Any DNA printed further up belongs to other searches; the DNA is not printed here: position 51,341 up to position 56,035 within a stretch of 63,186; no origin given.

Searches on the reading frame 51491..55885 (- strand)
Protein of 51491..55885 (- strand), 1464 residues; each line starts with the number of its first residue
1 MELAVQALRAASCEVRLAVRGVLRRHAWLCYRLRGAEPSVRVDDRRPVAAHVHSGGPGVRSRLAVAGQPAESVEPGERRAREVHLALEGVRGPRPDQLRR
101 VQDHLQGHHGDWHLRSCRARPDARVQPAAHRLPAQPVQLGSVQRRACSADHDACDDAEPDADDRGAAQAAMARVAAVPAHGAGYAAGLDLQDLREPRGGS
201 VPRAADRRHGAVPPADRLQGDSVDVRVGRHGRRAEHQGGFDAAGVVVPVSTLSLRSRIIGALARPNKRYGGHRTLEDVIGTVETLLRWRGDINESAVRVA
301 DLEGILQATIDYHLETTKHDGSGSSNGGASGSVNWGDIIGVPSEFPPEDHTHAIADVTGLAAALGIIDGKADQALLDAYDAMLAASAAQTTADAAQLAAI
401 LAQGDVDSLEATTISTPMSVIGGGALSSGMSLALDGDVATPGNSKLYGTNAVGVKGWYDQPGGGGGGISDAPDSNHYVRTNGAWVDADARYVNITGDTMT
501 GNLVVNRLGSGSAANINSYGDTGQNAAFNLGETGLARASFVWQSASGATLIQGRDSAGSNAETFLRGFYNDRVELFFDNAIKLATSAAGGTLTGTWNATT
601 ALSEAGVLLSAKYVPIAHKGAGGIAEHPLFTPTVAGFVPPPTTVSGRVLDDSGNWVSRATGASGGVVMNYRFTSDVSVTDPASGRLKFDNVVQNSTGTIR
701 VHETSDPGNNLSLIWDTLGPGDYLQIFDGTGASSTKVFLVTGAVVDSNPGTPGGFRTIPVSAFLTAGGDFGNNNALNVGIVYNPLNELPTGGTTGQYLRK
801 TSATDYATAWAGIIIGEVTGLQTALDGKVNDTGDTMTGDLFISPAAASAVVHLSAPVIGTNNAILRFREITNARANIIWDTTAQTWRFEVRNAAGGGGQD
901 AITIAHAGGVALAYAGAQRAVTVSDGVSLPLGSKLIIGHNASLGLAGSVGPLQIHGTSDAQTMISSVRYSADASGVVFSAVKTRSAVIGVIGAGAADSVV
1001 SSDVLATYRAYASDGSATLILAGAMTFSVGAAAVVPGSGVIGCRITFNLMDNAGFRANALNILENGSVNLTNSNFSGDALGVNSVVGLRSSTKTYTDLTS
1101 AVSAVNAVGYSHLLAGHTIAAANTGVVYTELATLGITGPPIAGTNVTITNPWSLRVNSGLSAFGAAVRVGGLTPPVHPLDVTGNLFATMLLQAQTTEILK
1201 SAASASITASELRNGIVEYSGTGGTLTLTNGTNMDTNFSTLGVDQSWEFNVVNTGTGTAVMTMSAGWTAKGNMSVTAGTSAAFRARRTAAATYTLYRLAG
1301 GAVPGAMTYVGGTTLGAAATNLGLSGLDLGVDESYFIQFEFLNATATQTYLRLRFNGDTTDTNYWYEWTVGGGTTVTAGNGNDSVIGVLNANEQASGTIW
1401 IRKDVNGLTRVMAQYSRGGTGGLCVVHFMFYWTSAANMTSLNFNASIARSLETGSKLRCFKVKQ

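Call 8: search_protein_families(library=phrogs, proteins=[window:51491-55885:-])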
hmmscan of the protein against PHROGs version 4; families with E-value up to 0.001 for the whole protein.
window:51491-55885:- (1464 aa): 5 families
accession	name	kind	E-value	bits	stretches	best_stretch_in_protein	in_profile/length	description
phrog_14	-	tail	1.9e-05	24.9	1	310-403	153-248/366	minor tail protein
phrog_22680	-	unknown function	5.2e-05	24.4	1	788-818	25-55/78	-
phrog_32325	-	tail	0.00014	22.4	0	312-365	50-103/241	tail protein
phrog_9574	-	tail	0.0002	20.9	1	331-381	182-236/773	tail protein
phrog_2163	-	head and packaging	0.00051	20.2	1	332-360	135-163/574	virion structural protein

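Call 19: search_protein_families(library=pfam, proteins=[window:51491-55885:-], max_evalue=0.01)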
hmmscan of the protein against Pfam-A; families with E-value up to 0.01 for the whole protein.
window:51491-55885:- (1464 aa): 0 families
